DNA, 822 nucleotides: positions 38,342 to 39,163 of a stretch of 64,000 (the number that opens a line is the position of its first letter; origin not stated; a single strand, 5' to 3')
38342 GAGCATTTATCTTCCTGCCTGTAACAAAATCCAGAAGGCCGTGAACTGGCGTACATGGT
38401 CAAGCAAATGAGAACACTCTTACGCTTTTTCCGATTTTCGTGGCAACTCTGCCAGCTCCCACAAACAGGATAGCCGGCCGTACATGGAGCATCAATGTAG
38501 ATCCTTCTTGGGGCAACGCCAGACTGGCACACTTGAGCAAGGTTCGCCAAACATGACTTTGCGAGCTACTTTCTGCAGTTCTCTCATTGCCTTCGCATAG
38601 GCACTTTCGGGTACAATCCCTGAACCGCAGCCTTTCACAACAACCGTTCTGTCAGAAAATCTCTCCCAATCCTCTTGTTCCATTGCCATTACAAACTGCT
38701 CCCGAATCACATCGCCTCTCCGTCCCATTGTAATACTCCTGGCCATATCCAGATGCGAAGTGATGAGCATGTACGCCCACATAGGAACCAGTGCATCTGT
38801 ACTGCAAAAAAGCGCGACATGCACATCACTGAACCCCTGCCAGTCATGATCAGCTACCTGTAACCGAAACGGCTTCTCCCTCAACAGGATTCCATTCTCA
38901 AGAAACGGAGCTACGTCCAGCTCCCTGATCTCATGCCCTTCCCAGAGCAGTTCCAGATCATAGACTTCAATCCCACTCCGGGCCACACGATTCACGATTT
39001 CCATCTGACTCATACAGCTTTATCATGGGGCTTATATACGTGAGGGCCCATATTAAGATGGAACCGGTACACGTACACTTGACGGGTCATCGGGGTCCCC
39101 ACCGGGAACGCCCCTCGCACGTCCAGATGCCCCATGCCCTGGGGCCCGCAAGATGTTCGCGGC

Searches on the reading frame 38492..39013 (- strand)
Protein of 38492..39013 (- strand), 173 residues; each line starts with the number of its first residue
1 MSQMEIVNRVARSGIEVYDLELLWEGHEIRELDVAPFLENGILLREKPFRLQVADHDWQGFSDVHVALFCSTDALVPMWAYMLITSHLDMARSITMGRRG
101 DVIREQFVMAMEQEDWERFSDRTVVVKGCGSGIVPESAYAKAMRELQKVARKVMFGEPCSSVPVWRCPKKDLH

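Call 64: find_encoding_contigs(protein=window:38492-39013:-, flank=4000, max_places=6)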
Protein window:38492-39013:- (173 aa): no gene with exactly this product is on record in the collection.
